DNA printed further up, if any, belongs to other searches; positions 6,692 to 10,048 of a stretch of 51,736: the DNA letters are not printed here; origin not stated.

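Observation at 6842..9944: Monocistronic 1018-aa 'giant pilin': a type IV prepilin signal fused to about 900 aa of repeat modules, with no pilus machinery in sight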

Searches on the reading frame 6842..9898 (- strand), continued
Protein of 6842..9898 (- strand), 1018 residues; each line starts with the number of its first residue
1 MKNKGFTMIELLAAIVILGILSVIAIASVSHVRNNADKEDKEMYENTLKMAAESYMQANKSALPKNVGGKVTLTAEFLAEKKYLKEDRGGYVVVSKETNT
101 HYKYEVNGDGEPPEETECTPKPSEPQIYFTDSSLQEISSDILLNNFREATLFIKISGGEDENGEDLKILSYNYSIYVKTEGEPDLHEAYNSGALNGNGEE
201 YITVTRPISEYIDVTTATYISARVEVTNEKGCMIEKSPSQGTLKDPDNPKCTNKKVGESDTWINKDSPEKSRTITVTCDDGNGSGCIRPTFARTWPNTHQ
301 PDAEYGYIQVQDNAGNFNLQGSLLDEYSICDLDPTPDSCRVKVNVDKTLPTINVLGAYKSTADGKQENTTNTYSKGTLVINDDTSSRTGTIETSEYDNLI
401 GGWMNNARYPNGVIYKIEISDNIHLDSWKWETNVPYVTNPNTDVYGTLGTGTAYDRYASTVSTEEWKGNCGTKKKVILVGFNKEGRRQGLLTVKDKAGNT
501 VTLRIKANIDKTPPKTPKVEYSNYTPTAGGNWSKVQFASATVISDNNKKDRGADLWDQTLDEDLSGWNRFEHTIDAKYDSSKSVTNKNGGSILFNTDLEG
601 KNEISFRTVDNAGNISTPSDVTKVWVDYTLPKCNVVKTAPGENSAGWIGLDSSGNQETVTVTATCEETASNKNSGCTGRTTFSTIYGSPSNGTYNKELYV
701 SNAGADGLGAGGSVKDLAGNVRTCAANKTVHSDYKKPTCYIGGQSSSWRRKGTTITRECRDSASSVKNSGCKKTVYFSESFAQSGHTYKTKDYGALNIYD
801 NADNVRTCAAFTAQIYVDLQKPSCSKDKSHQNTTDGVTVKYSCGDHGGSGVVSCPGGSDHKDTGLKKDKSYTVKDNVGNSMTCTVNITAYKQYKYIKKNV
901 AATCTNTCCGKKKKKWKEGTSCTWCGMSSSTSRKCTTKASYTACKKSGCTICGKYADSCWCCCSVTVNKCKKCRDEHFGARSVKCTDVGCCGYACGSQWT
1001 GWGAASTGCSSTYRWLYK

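Call 33: search_protein_families(library=pfam, proteins=[L016:3106-4383:+, L016:4380-6587:+, L016:6892-7596:+, L016:7593-8267:+, L016:8260-8781:-, L016:9034-9630:+, L016:9642-11828:+, L016:11821-13659:+, L016:14084-15892:+, L016:15946-16902:+], max_evalue=0.001)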
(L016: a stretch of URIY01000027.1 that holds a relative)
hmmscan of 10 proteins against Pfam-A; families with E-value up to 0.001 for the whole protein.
L016:3106-4383:+ (425 aa): 2 families
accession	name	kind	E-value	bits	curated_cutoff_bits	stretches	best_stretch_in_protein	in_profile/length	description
PF04055.27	Radical_SAM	-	4.1e-29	102.3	29.5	1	145-315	2-166/166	Radical SAM superfamily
PF00919.26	UPF0004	-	9.6e-28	96.5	27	1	3-97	2-98/98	Uncharacterized protein family UPF0004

L016:4380-6587:+ (735 aa): 15 families
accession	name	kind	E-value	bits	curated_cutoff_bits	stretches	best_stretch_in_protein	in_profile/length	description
PF13245.12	AAA_19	-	1.5e-42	145.4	25.1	1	332-471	1-134/134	AAA domain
PF13604.12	AAA_30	-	2.1e-41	142.2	27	1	328-529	2-189/191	AAA domain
PF23139.1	OB_YrrC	-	1.6e-20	73.3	27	1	4-85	2-76/76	ATP-dependent DNA helicase YrrC, OB-fold domain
PF18335.7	SH3_13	-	1.8e-20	72.9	41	1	570-640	1-65/65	ATP-dependent RecD-like DNA helicase SH3 domain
PF13538.12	UvrD_C_2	-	2.8e-19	69.1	27.4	1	657-705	1-52/52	UvrD-like helicase C-terminal domain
PF14490.11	HHH_RecD2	-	5.4e-16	58.7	27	1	152-240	3-92/92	ATP-dependent RecD2 DNA helicase HHH domain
PF13086.12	AAA_11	-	3.9e-12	46.9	27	1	328-368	2-44/257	AAA domain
PF01443.25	Viral_helicase1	-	7.6e-09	36.1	21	0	651-705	178-227/228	Viral superfamily 1 RNA helicase core domain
PF13401.12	AAA_22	-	7.4e-07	30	27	1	342-463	5-124/130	AAA domain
PF02562.22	PhoH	-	1.5e-05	25.1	27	0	329-361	6-38/205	PhoH-like protein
PF20720.3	nSTAND3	-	3.6e-05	23.9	27.2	1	331-368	6-43/155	Novel STAND NTPase 3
PF05970.20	PIF1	-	3.7e-05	23.9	25.9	1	340-478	20-164/223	PIF1-like helicase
PF03193.22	RsgA_GTPase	-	4.4e-05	23.8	30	1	303-375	65-140/174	RsgA GTPase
PF00004.35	AAA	-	9.5e-05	23.3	21.2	1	347-436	3-66/131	ATPase family associated with various cellular activities (AAA)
PF24883.2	NPHP3_N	-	0.00031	21.4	24.8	0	334-417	14-88/164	Nephrocystin 3, N-terminal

L016:6892-7596:+ (234 aa): 1 family
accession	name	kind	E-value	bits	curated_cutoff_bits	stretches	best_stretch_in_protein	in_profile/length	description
PF07963.17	N_methyl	-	1.1e-08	34.7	21.2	1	4-30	1-27/27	Prokaryotic N-terminal methylation motif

L016:7593-8267:+ (224 aa): 3 families
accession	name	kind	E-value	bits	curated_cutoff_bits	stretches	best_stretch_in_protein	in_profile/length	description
PF08282.18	Hydrolase_3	-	2.3e-20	73.9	20.9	2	4-136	1-136/255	haloacid dehalogenase-like hydrolase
PF05116.19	S6PP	-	6.2e-12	46.1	20.3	1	3-200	4-209/247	Sucrose-6F-phosphate phosphohydrolase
PF00702.32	Hydrolase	-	4e-05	24.5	26.4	0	1-37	1-27/191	haloacid dehalogenase-like hydrolase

L016:8260-8781:- (173 aa): 1 family
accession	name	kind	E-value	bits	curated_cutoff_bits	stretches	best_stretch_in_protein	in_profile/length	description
PF01066.26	CDP-OH_P_transf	-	2.6e-28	99.8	22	1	5-152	2-147/152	CDP-alcohol phosphatidyltransferase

L016:9034-9630:+ (198 aa): 2 families
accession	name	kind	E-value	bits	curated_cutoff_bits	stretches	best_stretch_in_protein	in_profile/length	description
PF17924.6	TetR_C_19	-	4.2e-12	46.9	26.8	1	85-196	1-117/117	Tetracyclin repressor-like, C-terminal domain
PF00440.29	TetR_N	-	6.6e-07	29.5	24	1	17-61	1-45/47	Bacterial regulatory proteins, tetR family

L016:9642-11828:+ (728 aa): 4 families
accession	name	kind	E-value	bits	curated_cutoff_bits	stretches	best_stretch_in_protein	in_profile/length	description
PF00664.28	ABC_membrane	-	5.5e-32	112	28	1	208-436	46-274/274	ABC transporter transmembrane region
PF00005.33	ABC_tran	-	7.5e-28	98.3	25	1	501-648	2-136/137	ABC transporter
PF02463.25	SMC_N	-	1.5e-07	31.5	40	1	87-691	116-211/220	RecF/RecN/SMC N terminal domain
PF03193.22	RsgA_GTPase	-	6.9e-05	23.2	30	1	459-530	59-126/174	RsgA GTPase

L016:11821-13659:+ (612 aa): 4 families
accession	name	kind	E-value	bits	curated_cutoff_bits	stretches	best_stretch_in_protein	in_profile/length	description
PF00664.28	ABC_membrane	-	1.1e-53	183.1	28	1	44-324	1-273/274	ABC transporter transmembrane region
PF00005.33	ABC_tran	-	1.2e-29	104.1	25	1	388-536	2-137/137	ABC transporter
PF13401.12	AAA_22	-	0.00015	22.5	27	1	400-509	8-97/130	AAA domain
PF00004.35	AAA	-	0.00068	20.5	21.2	0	402-559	3-97/131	ATPase family associated with various cellular activities (AAA)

L016:14084-15892:+ (602 aa): 4 families
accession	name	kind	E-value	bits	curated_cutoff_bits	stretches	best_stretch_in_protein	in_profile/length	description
PF08676.16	MutL_C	-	7.5e-40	136.4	25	1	411-552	1-141/142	MutL C terminal dimerisation domain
PF01119.25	DNA_mis_repair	-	4.9e-35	120.2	26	1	207-324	1-118/119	DNA mismatch repair protein, C-terminal domain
PF13589.12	HATPase_c_3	-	1.5e-12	48.1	25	1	25-133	4-112/137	Histidine kinase-, DNA gyrase B-, and HSP90-like ATPase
PF02518.31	HATPase_c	-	1.6e-08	35.4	26.4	1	22-82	4-64/111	Histidine kinase-, DNA gyrase B-, and HSP90-like ATPase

L016:15946-16902:+ (318 aa): 3 families
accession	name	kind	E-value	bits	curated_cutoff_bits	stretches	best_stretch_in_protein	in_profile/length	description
PF00535.33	Glycos_transf_2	-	1.2e-39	136.4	23.3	1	4-132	1-130/168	Glycosyl transferase family 2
PF10111.15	Glyco_tranf_2_2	-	1.5e-15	57.9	27.3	1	4-157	1-161/276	Glycosyltransferase like family 2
PF13641.12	Glyco_tranf_2_3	-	4.6e-11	43.6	27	1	3-111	3-117/230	Glycosyltransferase like family 2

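Call 40: predict_structure(alignment_id=A2)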
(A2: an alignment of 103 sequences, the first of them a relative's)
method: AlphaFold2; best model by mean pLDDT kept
length: 1018 residues; sequences in the alignment: 103
mean_pLDDT: 83.0   pTM: 0.53
mean pLDDT of the five models: 83.0, 81.2, 80.5, 80.2, 79.3
residues with pLDDT >= 90: 510; 70-90: 339; 50-70: 70; < 50: 99
segments of 3 or more residues with pLDDT < 50: 1-6, 902-974, 979-996
pLDDT, mean of each block of 10 residues (from residue 1): 47 63 56 71 88 91 81 91 89 84 85 72 89 81 73 92 90 89 88 88 90 81 90 80 86 92 96 95 90 95 95 90 84 85 96 97 90 96 96 97 97 97 96 95 90 79 91 96 96 97 98 96 88 87 91 95 96 95 92 93 96 96 94 94 91 90 93 93 85 73 93 94 94 90 88 91 74 90 89 92 91 91 85 85 84 75 85 87 85 70 42 38 38 37 36 33 35 45 31 43 71 84
secondary structure, 60 per line:
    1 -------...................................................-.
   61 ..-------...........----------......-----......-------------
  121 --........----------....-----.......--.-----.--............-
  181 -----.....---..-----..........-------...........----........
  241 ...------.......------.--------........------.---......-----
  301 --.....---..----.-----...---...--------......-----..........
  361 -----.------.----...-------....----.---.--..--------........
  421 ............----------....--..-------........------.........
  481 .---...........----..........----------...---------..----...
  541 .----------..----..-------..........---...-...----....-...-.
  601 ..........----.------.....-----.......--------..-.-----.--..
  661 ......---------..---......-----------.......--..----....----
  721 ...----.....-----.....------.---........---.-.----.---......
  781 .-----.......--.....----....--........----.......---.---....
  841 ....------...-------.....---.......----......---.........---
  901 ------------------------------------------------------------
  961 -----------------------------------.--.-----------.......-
elements in order (helices of 4 or more, strands of 3 or more residues): H8-58 E70-74 H75-80 E91-96 E102-107 E123-130 H141-144 E150-156 E168-179 E186-190 E201-207 E218-228 E233-243 E250-256 E272-279 E290-295 E303-307 E340-345 E351-360 E378-380 E388-391 E413-432 H443-446 E458-465 E472-481 E485-495 E500-509 E520-522 E538-541 E567-576 E584-586 E591-594 E600-610 E622-626 E632-638 E659-666 E681-686 E698-704 E713-716 E721-723 E728-732 E738-742 E753-760 E775-781 E787-793 E796-800 E805-808 E811-818 E823-829 E837-844 E851-853 E861-865 E869-875 E880-885 E889-897 E1011-1017

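Call 44: fold_search(model_id=the predicted structure, library=pdb)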
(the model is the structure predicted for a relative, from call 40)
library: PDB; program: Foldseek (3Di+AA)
matches with E <= 10: 1966; with E <= 0.001: 136
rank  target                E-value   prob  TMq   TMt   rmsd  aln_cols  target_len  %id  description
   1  7q5z                  1.2e-10  1.00  0.10  0.08  66.6       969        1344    8  Cryo-EM structure of native human A2ML1 (released 2022-04-20)
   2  9flw_A                2.2e-10  1.00  0.20  0.33  16.2       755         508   11  CryoEM structure of the fragment-6 (3571-4078) in the grappling hook protein A (GhpA) in the bacterium Aureispira sp.  (released 2024-10-16)
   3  6tav_A                2.7e-10  1.00  0.12  0.09  66.0      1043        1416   10  Crystal structure of endopeptidase-induced alpha2-macroglobulin (released 2021-05-12)
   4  6tav_B                6.8e-10  1.00  0.12  0.10  68.0      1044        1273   10  Crystal structure of endopeptidase-induced alpha2-macroglobulin (released 2021-05-12)
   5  7q61_A                1.9e-09  0.99  0.09  0.08  75.2      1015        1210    7  Structure of TEV conjugated A2ML1 (A2ML1-TC) (released 2022-04-20)
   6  5xya                  2.2e-09  1.00  0.09  0.07  68.4      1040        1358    9  Crystal structure of a serine protease from Streptococcus species (released 2018-08-08)
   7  3prx_B                4.3e-09  0.98  0.09  0.08  72.0       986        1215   10  Structure of Complement C5 in Complex with CVF and SSL7 (released 2011-01-19)
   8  5xyr                  6.1e-09  1.00  0.11  0.09  60.4       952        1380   11  Crystal structure of a serine protease from Streptococcus species (released 2018-08-08)
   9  7edd                  1.0e-08  0.99  0.10  0.08  58.4       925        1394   11  Crystal structure of a serine protease from Streptococcus pyogenes (released 2021-05-12)
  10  9ijj_C                1.1e-08  1.00  0.14  0.14  24.1       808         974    9  In situ structure of the central apparatus in mouse sperm axoneme. (released 2025-06-04)
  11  7o7m_A                1.1e-08  0.96  0.09  0.07  79.8      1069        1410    9  (h-alpha2M)4 native II (released 2022-04-13)
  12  9bfs_A                1.7e-08  0.96  0.08  0.06  60.8       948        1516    8  Cryo-EM structure of Sevenless extracellular domain (dimer, pH 6.6) (released 2025-01-29)
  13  9ijj_4I               2.0e-08  0.99  0.13  0.07  22.2      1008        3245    9  In situ structure of the central apparatus in mouse sperm axoneme. (released 2025-06-04)
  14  8s3o_A                2.1e-08  0.99  0.09  0.08  77.7       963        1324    9  Structure of native human CD109 (released 2025-03-05)
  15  7som_D                2.7e-08  0.93  0.09  0.07  76.9      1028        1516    9  Ciliary C2 central pair apparatus isolated from Chlamydomonas reinhardtii (released 2022-04-13)
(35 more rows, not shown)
